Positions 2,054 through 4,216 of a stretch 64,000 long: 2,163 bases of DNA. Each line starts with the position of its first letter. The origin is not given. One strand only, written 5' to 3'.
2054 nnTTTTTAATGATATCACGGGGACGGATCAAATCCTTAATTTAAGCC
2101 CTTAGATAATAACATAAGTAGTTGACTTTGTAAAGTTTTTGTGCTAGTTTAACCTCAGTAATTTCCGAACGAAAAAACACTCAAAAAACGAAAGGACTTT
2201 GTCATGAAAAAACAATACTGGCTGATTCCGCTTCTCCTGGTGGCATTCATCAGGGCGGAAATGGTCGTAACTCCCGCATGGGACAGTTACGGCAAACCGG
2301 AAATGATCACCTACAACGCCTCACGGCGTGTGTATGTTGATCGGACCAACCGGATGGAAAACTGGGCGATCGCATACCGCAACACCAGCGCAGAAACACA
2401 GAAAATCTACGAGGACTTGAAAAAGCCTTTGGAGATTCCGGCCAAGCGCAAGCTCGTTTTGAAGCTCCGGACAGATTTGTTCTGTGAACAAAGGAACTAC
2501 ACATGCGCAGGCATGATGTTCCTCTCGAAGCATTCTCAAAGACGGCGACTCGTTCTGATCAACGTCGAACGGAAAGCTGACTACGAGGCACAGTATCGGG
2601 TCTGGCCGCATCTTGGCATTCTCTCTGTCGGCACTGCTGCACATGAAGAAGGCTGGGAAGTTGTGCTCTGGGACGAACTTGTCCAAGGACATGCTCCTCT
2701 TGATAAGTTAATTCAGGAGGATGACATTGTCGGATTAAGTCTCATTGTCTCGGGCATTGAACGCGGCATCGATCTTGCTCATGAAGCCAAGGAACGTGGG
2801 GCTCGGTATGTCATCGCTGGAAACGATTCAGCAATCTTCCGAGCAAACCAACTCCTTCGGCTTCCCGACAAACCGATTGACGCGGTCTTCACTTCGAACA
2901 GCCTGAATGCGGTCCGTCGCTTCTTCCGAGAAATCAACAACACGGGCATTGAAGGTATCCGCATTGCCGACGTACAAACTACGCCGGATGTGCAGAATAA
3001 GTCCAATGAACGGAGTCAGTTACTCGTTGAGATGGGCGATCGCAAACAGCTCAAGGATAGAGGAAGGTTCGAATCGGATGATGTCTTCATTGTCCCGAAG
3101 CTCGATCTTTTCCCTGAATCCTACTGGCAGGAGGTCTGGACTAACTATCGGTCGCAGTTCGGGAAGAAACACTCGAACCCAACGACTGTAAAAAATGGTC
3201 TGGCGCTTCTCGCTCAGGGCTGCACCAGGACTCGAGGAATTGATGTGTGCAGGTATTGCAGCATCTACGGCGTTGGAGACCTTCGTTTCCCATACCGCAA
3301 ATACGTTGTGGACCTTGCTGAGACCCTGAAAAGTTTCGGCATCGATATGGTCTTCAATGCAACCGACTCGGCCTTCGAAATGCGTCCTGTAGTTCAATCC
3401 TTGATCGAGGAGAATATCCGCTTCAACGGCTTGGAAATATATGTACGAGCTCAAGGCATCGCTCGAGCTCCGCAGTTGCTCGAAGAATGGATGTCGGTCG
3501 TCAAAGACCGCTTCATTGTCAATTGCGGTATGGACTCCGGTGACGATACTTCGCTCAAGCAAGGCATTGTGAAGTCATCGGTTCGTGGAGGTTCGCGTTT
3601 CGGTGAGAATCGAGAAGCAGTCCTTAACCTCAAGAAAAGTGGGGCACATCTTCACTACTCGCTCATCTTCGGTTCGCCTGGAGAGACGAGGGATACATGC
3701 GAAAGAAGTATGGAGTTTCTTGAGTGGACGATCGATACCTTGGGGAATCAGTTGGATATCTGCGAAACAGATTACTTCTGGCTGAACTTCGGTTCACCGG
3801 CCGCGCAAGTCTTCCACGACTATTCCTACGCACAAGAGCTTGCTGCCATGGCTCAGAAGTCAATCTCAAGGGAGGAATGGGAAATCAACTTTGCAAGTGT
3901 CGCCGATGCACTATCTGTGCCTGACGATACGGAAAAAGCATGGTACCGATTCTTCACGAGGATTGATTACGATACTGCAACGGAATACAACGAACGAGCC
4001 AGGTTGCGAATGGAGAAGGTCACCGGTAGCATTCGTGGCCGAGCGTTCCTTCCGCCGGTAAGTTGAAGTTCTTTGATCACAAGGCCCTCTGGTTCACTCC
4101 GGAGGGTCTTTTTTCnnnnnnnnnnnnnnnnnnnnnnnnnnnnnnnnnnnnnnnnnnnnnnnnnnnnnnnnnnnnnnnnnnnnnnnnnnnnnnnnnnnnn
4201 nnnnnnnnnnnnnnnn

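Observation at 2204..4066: Radical-SAM-like enzyme with Cx8Cx2C instead of CxxxCxxC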

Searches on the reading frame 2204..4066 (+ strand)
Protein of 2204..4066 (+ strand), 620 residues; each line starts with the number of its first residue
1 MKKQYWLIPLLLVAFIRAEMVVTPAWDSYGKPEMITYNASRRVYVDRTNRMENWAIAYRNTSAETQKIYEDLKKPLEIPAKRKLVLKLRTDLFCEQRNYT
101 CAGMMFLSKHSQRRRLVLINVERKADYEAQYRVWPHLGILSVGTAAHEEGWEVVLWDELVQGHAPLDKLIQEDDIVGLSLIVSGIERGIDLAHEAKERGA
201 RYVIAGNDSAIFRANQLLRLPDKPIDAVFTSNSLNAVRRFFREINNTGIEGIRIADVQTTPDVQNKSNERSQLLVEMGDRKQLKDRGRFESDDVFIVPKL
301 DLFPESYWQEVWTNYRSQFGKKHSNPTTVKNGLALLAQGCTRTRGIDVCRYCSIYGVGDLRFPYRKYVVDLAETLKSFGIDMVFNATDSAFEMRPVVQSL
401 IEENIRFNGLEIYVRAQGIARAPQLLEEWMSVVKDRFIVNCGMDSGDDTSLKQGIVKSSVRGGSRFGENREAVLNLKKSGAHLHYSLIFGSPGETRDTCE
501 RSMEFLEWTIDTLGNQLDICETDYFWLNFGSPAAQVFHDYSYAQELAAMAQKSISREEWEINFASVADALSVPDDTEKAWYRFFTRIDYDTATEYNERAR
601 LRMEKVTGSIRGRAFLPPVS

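Call 3: search_protein_families(library=pfam, proteins=[window:2204-4066:+], max_evalue=1)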
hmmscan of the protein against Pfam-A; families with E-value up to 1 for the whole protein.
window:2204-4066:+ (620 aa): 2 families
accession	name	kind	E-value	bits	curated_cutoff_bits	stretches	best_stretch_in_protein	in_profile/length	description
PF04055.27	Radical_SAM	-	4.4e-08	33.9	29.5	1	338-506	5-166/166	Radical SAM superfamily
PF02310.24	B12-binding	-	0.00049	20.4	32.1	1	133-220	11-101/121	B12 binding domain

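Call 4: search_protein_families(library=ncbifam, proteins=[window:2204-4066:+], max_evalue=1)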
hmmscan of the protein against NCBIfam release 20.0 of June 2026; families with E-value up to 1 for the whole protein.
window:2204-4066:+ (620 aa): 5 families
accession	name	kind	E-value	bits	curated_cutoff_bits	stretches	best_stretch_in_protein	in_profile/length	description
TIGR04367.1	HpnR_B12_rSAM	equivalog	1.1e-06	27.5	650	1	136-247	22-137/490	hopanoid C-3 methylase HpnR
TIGR04072.2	rSAM_ladder_B12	equivalog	3.4e-06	25.9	360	1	348-507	192-347/443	lipid biosynthesis B12-binding/radical SAM protein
TIGR04479.1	bcpD_PhpK_rSAM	subfamily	0.00024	19.6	600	1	439-509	345-409/504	PhpK family radical SAM P-methyltransferase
TIGR03471.1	HpnJ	equivalog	0.00052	19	577.6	1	441-506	303-362/472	hopanoid biosynthesis associated radical SAM protein HpnJ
TIGR04013.1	B12_SAM_MJ_1487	hypoth_equivalog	0.013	14.4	251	1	440-511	270-335/382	TIGR04013 family B12-binding domain/radical SAM domain-containing protein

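Call 6: search_solved_structures(query=window:2204-4063:+, max_evalue=1, show_alignments=3)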
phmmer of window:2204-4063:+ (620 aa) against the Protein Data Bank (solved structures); distinct sequences matched with E-value up to 1: 3.
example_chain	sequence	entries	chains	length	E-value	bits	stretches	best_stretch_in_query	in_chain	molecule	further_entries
3luy_A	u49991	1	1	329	0.023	16.3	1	143-202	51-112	Probable chorismate mutase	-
1k1g_A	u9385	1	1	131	0.25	12.9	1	186-258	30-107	SF1-Bo isoform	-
3vus_A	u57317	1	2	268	0.91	11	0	536-615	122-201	Poly-beta-1,6-N-acetyl-D-glucosamine N-deacetylase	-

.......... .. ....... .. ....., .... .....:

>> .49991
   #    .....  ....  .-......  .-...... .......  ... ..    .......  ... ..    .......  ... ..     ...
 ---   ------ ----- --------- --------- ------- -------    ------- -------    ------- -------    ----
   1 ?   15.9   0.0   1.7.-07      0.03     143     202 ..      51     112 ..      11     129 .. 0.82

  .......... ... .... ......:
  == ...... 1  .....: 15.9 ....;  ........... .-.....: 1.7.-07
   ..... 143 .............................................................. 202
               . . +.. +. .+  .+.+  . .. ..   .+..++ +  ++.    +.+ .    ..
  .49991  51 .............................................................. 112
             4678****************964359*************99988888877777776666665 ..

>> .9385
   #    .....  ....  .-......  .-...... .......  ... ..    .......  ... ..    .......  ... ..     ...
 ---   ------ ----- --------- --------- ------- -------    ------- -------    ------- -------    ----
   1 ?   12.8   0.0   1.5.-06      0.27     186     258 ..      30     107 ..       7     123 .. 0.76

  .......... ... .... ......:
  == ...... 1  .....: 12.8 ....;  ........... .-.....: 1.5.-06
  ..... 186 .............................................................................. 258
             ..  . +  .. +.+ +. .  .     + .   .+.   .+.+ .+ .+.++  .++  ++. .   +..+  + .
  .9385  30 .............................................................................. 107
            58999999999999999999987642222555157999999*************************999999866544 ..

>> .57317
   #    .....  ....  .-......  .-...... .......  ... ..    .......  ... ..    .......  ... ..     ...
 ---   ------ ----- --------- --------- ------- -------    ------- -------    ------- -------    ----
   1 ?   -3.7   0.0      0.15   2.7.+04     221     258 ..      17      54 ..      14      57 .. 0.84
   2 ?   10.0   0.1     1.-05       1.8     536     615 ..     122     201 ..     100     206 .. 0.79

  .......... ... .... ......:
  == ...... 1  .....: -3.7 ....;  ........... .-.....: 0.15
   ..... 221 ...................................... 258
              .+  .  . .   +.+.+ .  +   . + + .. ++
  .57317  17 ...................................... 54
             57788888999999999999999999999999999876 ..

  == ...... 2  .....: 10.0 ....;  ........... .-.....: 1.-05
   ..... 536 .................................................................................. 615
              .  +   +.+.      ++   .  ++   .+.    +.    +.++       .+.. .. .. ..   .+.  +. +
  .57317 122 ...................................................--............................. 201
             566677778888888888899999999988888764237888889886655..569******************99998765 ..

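Call 7: find_homologous_proteins(query=window:2204-4063:+, max_evalue=0.001)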
Query window:2204-4063:+ (620 aa): 209 proteins with E <= 0.001 among 8000 candidates; the best 120 are listed.
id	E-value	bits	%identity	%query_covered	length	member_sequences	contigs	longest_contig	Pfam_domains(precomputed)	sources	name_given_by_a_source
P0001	0.0e+0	1428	100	100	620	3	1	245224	PF04055.28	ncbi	-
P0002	0.0e+0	1134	80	100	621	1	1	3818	PF04055.28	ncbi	-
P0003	0.0e+0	1084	76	100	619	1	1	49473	-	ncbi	-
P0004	7.9e-244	829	61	97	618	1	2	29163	PF04055.28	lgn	-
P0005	8.6e-241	819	58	99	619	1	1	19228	-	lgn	-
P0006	4.1e-239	813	59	100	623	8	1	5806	PF04055.28,PF02310.25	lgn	-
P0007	6.3e-238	809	59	100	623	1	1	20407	PF04055.28,PF02310.25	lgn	-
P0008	6.9e-237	806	58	99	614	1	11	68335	-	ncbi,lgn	-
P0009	3.2e-233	794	56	99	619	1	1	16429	-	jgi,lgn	jgi:radical SAM superfamily enzyme YgiQ (UPF0313 family)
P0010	9.9e-233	792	57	99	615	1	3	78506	-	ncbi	-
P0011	2.5e-231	787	56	99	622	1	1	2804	-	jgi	jgi:hypothetical protein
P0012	4.2e-230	783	57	99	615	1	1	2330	-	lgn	-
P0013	3.6e-229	780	57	97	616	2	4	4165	PF04055.28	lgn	-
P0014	3.8e-229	780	56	99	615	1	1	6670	-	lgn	-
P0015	6.0e-228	776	57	97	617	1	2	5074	-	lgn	-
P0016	5.3e-226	770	56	99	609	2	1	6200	PF02310.25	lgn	-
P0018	3.6e-225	767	56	97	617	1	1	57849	PF04055.28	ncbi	-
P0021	4.6e-213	727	54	97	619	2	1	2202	PF04055.28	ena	-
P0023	5.7e-212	724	64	81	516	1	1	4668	PF04055.28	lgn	-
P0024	3.3e-211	721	54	98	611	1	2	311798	-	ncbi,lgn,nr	ncbi:hypothetical protein HYV44_01930 [Candidatus Microgenomates bacterium]|nr:hypothetical protein 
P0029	3.3e-208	711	53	99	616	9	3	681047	PF04055.28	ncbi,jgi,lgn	jgi:hypothetical protein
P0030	5.3e-207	707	54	98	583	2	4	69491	PF04055.28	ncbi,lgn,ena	-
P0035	3.3e-203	695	53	98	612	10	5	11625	PF04055.28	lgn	-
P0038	2.3e-201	688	52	99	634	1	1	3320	PF04055.28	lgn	-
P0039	2.1e-200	685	52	99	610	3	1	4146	PF04055.28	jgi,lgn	jgi:radical SAM superfamily enzyme YgiQ (UPF0313 family)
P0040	2.4e-200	685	52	98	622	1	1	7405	PF04055.28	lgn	-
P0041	4.3e-200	684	52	95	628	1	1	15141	PF04055.28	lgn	-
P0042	4.8e-200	684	54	96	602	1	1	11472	PF04055.28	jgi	jgi:radical SAM superfamily enzyme YgiQ (UPF0313 family)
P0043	6.2e-200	684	50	100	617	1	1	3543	PF04055.28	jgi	jgi:Radical SAM superfamily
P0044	5.6e-199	681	53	95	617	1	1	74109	PF04055.28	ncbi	-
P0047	1.4e-197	676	52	99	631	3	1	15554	PF04055.28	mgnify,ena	mgnify:CR=1 FL=1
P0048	4.1e-197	674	52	97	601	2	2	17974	PF04055.28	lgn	-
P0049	4.3e-197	674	50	99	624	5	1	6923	PF04055.28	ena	-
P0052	1.4e-195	669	51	99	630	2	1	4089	PF04055.28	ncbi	-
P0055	2.7e-194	665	50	96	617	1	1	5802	PF04055.28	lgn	-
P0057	1.0e-193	663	50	100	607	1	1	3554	PF04055.28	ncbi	-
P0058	1.4e-193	663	60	81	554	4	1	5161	PF04055.28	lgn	-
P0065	4.3e-191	655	51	89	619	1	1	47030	PF04055.28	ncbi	-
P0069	6.2e-190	651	50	99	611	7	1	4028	PF04055.28,PF02310.25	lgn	-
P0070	2.1e-189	649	50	100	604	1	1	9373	PF04055.28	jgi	jgi:hypothetical protein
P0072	3.1e-189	648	48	99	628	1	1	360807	-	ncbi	-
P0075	1.4e-188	646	58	81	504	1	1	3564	PF04055.28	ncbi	-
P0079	3.5e-188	645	50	97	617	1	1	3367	PF04055.28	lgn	-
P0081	1.1e-187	643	48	99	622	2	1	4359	PF04055.28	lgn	-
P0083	5.8e-187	641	51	94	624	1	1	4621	PF04055.28,PF02310.25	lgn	-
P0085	4.0e-186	638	52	87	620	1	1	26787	PF04055.28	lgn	-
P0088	1.8e-185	636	50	99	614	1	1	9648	PF04055.28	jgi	jgi:hypothetical protein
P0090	2.7e-185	635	47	99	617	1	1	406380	PF04055.28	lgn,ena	-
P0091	5.0e-185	635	52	92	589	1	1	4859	PF04055.28,PF02310.25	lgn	-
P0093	9.2e-185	634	47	97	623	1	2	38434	PF04055.28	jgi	jgi:radical SAM superfamily enzyme YgiQ (UPF0313 family)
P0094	9.3e-185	634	47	97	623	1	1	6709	PF04055.28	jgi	jgi:radical SAM superfamily enzyme YgiQ (UPF0313 family)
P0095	4.4e-184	631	50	95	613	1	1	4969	PF04055.28,PF02310.25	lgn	-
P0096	8.6e-184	630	56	81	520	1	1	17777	PF04055.28,PF02310.25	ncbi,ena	-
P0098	2.9e-183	629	48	100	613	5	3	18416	PF02310.25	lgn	-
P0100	3.8e-183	628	48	100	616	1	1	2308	PF04055.28,PF02310.25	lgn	-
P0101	4.4e-183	628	49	98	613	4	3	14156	PF04055.28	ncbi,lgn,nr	ncbi:hypothetical protein HY373_00980 [Candidatus Berkelbacteria bacterium]|nr:hypothetical protein 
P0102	7.1e-183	627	57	82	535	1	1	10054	PF04055.28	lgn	-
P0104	1.0e-182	627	56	83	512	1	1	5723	PF04055.28,PF02310.25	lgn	-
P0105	1.3e-182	627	50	99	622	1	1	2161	PF04055.28,PF02310.25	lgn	-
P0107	7.4e-182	624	50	98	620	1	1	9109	PF04055.28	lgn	-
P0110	2.0e-181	623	49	98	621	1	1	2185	PF04055.28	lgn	-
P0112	3.5e-181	622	48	98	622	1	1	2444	PF04055.28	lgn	-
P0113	6.0e-181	621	49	99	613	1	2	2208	PF04055.28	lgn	-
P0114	1.0e-180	620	48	99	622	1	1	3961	PF04055.28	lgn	-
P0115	1.1e-180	620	49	99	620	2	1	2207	PF04055.28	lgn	-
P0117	6.2e-180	618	50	95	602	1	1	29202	PF02310.25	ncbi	-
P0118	8.0e-180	617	48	98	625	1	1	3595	PF04055.28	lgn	-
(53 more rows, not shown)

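Call 14: find_encoding_contigs(protein=P0029, flank=8000, max_places=2)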
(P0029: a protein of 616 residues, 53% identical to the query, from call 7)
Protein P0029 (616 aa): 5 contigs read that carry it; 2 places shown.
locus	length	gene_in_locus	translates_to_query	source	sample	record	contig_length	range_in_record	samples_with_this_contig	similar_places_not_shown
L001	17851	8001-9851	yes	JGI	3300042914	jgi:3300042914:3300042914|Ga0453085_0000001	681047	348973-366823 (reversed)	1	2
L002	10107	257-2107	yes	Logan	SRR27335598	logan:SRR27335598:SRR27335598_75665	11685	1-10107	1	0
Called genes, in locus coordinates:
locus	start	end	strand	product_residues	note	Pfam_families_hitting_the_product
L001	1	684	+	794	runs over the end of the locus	PF02739:5_3_exonuc_N, PF01367:5_3_exonuc, PF00476:DNA_pol_A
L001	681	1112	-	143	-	-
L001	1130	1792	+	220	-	-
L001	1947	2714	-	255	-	PF01978:TrmB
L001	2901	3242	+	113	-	-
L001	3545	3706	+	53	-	-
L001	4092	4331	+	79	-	-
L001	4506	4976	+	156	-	PF00588:SpoU_methylase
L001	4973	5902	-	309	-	-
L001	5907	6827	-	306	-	PF01149:Fapy_DNA_glyco, PF06831:H2TH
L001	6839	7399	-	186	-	PF01330:RuvA_N, PF00633:HHH (faint), PF14520:HHH_5, PF07499:RuvA_C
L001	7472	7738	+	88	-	PF01649:Ribosomal_S20p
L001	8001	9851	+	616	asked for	PF04055:Radical_SAM (weak)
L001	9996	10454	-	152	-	-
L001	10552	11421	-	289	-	PF00487:FA_desaturase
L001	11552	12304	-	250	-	PF01145:Band_7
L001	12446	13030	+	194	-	-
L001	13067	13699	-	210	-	PF01810:LysE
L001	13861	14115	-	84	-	-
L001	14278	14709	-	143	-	PF18075:FtsX_ECD (weak)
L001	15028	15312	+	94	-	-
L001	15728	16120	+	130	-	PF03652:RuvX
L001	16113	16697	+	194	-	PF01329:Pterin_4a, PF01588:tRNA_bind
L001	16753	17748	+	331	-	PF11104:PilM_2 (faint)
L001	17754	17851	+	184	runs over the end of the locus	-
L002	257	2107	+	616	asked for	PF04055:Radical_SAM (weak)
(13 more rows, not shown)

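Call 15: find_encoding_contigs(protein=P0024, flank=8000, max_places=2)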
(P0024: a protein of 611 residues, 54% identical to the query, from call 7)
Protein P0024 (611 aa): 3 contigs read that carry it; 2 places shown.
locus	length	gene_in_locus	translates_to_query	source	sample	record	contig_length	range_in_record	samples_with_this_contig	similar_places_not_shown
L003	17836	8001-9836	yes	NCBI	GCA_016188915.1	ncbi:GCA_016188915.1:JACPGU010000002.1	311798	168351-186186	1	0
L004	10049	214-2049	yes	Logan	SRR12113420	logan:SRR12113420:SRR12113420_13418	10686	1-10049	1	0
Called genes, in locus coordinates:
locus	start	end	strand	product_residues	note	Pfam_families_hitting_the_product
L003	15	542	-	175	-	-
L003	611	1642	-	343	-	PF09136:Glucodextran_B (faint), PF00932:LTD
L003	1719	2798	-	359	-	PF00226:DnaJ, PF01556:DnaJ_C, PF00684:DnaJ_CXXCXGXG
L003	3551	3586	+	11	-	-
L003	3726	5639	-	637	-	PF00012:HSP70, PF06723:MreB_Mbl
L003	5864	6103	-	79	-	-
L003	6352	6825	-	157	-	PF01025:GrpE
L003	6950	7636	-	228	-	PF01628:HrcA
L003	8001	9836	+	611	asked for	-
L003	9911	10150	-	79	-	-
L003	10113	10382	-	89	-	-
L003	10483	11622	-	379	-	PF00990:GGDEF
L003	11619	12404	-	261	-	PF02517:Rce1-like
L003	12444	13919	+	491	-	PF13567:DUF4131, PF03772:Competence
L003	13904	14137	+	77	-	-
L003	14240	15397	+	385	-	PF02353:CMAS, PF01728:FtsJ (weak), PF13489:Methyltransf_23, PF08241:Methyltransf_11, PF08242:Methyltransf_12, PF13649:Methyltransf_25, PF13847:Methyltransf_31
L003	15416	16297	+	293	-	PF25281:MBL_MAP1B (weak), PF00753:Lactamase_B, PF12706:Lactamase_B_2 (weak)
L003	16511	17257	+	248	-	PF20772:TACO1_YebC_N, PF01709:Transcrip_reg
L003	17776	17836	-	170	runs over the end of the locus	-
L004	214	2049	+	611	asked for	-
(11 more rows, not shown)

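Call 16: find_encoding_contigs(protein=P0072, flank=8000, max_places=2)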
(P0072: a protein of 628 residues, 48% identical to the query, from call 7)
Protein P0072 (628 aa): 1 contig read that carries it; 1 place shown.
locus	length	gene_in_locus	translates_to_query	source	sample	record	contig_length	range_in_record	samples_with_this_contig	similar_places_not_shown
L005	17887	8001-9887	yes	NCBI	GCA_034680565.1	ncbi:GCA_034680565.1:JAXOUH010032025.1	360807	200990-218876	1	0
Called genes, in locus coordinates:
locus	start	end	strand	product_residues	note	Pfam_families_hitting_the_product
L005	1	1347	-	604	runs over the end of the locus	PF00664:ABC_membrane, PF00005:ABC_tran, PF02463:SMC_N (weak)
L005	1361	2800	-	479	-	PF01743:PolyA_pol, PF12627:PolyA_pol_RNAbd, PF01966:HD, PF13735:tRNA_NucTran2_2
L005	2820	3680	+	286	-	-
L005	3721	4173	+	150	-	PF04956:TrbC (weak), PF18895:T4SS_pilin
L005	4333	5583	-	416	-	PF00675:Peptidase_M16, PF05193:Peptidase_M16_C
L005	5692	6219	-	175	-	-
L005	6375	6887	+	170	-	-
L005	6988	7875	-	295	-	PF02424:ApbE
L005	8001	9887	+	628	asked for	-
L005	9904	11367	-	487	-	PF00175:NAD_binding_1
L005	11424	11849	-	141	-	PF08570:DUF1761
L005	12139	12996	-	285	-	PF20016:ThsA_Macro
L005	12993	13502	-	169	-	PF08937:ThsB_TIR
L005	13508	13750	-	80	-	PF09954:DUF2188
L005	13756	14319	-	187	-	PF01726:LexA_DNA_bind (faint), PF00717:Peptidase_S24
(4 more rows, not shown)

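Call 17: find_related_loci(query=A1, collection=genome_contigs, flank=8000)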
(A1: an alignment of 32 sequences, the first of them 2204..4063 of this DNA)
Query A1 (620 aa) in genome_contigs; peptide patterns used: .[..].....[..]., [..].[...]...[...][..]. (x = any residue, [..] = any of these).
120 stretches matched a pattern; 36 encode a relative of the query (tblastn E <= 1e-3); 36 distinct loci.
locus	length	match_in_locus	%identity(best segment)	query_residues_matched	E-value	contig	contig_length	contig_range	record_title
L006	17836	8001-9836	58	1-617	0e+0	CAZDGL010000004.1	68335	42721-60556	MAG TPA_asm: uncultured Candidatus Saccharibacteria bacterium isolate SRP296810_co1_119 genome assembly, contig: NODE_32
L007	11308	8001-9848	57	5-620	0e+0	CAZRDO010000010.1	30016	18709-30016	MAG TPA_asm: uncultured Candidatus Saccharibacteria bacterium isolate SRP219642_co5_552 genome assembly, contig: NODE_20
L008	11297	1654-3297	61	76-620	0e+0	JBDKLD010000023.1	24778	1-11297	MAG: Candidatus Parcubacteria bacterium isolate hopbrook_2019_sw_WHONDRS-S19S_0012_B_bin.21 scaffold_1027658, whole geno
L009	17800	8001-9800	54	10-617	0e+0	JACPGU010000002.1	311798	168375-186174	MAG: Candidatus Microgenomates bacterium isolate NC_groundwater_396_Ag_B-0.1um_42_16 GD18-4_B1_scaffold_254301, whole ge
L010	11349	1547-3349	56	17-619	0e+0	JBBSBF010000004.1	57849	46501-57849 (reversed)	MAG: Candidatus Paceibacteria bacterium isolate La6_metabat2.104 La6_metabat2.104_K_21187_L_57849_cov_11.4330, whole gen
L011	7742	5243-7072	54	4-617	0e+0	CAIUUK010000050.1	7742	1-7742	uncultured bacterium isolate VK3_bin-1048 genome assembly, contig: bin-1048:50/69, whole genome shotgun sequence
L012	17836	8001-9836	55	4-619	0e+0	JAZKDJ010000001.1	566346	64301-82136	MAG: Patescibacteria group bacterium isolate DC_HB_01_SPN181219-bin044_1 DCHB01SPN_B044_1_000000000001, whole genome sho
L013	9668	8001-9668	57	4-559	0e+0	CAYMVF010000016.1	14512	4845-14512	MAG TPA_asm: uncultured Candidatus Saccharibacteria bacterium isolate SRP257259_co1_410 genome assembly, contig: NODE_55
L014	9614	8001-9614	60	1-533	0e+0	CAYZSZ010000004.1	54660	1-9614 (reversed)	MAG TPA_asm: uncultured Candidatus Saccharibacteria bacterium isolate SRP133034_co1_256 genome assembly, contig: NODE_37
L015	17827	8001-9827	53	7-619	0e+0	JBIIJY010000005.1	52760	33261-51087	MAG: Candidatus Paceibacteria bacterium isolate ME2001-10-09pf_3300042861_group1_bin230 Rohwer_bin1539_scaffold_367_c1,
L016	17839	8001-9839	53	1-617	0e+0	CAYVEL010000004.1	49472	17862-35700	MAG TPA_asm: uncultured Candidatus Saccharibacteria bacterium isolate SRP220891_co5_92 genome assembly, contig: NODE_243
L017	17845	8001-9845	53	1-617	0e+0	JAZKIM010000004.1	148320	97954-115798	MAG: Patescibacteria group bacterium isolate ADI_DC_SW_02_SPN_11032020-bin031_1 DCSW02SPN_B031_1_000000000004, whole gen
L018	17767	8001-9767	53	29-617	0e+0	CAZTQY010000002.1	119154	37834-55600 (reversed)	MAG TPA_asm: uncultured Candidatus Saccharibacteria bacterium isolate SRP285395_co2_142 genome assembly, contig: NODE_16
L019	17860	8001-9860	53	7-617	0e+0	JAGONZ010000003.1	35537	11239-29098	MAG: Candidatus Buchananbacteria bacterium isolate Gw_Eff_bin_20 Gw_Eff_2144_length_35537_cov_5.392657, whole genome sho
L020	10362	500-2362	51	3-617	0e+0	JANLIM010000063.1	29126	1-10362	MAG: Candidatus Zambryskiibacteriota bacterium isolate S40-15 k99_416557, whole genome shotgun sequence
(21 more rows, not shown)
